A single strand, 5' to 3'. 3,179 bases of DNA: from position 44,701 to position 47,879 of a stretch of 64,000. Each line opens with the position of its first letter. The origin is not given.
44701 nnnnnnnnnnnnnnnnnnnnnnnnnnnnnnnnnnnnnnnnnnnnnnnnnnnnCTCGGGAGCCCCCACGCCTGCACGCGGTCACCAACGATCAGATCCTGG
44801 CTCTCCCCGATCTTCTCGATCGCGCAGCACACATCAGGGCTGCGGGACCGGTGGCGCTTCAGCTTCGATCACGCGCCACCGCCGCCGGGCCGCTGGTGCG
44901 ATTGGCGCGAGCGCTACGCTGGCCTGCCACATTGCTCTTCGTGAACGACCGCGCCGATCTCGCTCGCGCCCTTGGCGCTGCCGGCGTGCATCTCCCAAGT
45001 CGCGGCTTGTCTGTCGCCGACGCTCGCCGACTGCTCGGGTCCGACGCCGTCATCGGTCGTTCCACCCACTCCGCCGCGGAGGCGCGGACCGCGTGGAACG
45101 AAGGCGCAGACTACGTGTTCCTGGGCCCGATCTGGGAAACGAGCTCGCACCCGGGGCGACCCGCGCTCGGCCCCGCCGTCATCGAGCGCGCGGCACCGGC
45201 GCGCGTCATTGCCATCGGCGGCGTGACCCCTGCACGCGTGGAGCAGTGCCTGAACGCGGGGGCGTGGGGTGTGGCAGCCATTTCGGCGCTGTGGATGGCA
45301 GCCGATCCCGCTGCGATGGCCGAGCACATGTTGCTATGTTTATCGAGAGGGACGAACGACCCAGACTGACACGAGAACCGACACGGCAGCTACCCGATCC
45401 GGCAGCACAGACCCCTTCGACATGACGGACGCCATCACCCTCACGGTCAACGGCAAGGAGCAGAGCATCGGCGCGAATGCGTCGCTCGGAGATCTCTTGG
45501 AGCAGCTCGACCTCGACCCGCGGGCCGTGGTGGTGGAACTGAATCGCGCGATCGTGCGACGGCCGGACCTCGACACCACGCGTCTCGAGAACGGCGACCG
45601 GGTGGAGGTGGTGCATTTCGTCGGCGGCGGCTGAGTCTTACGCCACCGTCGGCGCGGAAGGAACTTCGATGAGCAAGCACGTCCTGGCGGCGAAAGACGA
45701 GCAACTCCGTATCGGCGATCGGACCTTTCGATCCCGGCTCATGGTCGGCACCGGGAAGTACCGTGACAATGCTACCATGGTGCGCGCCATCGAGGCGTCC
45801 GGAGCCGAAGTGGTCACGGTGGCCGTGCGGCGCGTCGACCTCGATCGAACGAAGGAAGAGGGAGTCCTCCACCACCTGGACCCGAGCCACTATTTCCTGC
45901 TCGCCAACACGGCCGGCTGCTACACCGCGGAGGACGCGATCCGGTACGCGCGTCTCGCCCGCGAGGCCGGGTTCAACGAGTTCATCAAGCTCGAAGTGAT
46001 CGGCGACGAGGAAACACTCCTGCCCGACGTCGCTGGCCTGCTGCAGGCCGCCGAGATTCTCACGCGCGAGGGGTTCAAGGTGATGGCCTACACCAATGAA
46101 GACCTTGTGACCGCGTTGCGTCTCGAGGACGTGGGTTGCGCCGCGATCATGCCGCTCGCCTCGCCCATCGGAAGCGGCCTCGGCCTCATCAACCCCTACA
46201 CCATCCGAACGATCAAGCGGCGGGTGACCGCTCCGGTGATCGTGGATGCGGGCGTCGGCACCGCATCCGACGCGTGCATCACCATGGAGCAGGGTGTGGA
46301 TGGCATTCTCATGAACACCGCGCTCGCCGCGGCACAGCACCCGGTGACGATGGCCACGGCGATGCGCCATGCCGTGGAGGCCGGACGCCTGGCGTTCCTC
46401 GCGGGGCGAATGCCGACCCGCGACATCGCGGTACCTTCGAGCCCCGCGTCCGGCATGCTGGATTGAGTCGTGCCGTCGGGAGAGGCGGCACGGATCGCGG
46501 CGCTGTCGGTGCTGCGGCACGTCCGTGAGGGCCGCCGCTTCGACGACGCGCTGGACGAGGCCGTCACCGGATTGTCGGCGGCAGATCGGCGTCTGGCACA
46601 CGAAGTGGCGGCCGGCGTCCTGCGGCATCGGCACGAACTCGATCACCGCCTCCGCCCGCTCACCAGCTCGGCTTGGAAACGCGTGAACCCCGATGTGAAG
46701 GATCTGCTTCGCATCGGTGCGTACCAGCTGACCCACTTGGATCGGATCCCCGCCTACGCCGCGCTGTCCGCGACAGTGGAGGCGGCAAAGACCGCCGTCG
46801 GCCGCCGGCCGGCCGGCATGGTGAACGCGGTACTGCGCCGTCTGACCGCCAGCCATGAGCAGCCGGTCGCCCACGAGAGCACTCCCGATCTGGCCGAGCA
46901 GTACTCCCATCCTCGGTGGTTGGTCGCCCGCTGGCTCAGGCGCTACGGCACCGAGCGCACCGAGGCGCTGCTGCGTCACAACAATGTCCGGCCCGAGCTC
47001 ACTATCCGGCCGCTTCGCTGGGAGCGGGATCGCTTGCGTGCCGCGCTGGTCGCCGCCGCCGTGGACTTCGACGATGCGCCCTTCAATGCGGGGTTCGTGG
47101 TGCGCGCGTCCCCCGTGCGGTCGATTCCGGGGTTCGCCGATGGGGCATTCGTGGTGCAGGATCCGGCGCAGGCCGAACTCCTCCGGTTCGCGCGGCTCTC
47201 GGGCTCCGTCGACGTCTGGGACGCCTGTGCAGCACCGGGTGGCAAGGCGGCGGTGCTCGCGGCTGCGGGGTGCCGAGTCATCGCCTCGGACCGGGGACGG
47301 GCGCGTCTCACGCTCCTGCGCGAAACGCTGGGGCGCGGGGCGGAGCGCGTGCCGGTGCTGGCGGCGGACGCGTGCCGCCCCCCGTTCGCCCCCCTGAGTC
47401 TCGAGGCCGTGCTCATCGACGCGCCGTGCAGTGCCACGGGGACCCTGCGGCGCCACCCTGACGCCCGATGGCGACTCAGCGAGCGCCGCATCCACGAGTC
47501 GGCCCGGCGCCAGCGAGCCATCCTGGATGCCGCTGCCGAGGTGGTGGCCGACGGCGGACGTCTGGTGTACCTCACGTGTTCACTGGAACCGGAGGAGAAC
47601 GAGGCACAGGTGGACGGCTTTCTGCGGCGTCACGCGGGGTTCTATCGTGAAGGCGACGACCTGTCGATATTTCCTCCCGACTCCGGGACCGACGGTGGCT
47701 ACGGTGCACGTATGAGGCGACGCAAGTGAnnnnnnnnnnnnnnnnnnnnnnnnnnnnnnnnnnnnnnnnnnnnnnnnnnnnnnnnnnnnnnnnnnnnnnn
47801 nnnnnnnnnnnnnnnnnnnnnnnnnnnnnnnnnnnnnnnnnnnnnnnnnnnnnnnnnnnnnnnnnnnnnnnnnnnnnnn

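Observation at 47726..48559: PASTA-only membrane protein occupies the PrkC slot of a conserved def-fmt-rsmB-...-rpe locus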

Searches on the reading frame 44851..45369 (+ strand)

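Call 3: search_protein_families(library=pfam, proteins=[window:44851-45369:+], max_evalue=0.01)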
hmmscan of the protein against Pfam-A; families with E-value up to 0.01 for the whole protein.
window:44851-45369:+ (172 aa): 1 family
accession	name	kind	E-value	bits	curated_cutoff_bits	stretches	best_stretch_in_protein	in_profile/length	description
PF02581.23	TMP-TENI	-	1.2e-37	129.4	27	1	4-147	30-180/180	Thiamine monophosphate synthase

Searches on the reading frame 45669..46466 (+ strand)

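Call 3: search_protein_families(library=pfam, proteins=[window:45669-46466:+], max_evalue=0.01)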
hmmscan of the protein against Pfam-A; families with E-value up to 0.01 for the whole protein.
window:45669-46466:+ (265 aa): 2 families
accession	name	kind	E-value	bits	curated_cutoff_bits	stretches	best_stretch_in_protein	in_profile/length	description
PF05690.20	ThiG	-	9.1e-105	349.9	23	1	15-259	2-247/247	Thiazole biosynthesis protein ThiG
PF00977.27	His_biosynth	-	0.0037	17.2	23.6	0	178-226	64-110/228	Histidine biosynthesis protein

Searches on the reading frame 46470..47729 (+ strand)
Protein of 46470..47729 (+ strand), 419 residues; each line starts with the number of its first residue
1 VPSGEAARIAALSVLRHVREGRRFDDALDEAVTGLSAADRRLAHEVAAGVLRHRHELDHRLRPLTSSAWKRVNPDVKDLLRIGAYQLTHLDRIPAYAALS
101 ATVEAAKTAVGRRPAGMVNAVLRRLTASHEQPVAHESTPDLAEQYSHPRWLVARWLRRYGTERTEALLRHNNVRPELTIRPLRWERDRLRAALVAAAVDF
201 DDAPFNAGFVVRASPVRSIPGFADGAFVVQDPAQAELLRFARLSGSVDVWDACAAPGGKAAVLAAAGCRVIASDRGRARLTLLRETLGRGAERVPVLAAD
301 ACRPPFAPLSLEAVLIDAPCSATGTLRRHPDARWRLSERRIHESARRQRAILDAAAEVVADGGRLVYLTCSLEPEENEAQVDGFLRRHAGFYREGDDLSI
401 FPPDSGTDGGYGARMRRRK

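Call 3: search_protein_families(library=pfam, proteins=[window:46470-47729:+], max_evalue=0.01)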
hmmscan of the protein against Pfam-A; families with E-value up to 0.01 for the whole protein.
window:46470-47729:+ (419 aa): 4 families
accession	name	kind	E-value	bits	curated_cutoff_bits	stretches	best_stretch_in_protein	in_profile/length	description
PF01189.24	Methyltr_RsmB-F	-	4.7e-37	128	27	1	249-389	12-158/199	16S rRNA methyltransferase RsmB/F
PF01029.23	NusB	-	1.8e-26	93.5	23.1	1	6-125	2-131/133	NusB family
PF22458.1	RsmF-B_ferredox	-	4.3e-09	36.8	27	1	147-205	1-60/74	Methyltr_RsmF/B-like, ferredoxin-like domain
PF04445.19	SAM_MT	-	0.00062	19.7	26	1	246-293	72-119/230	Putative SAM-dependent methyltransferase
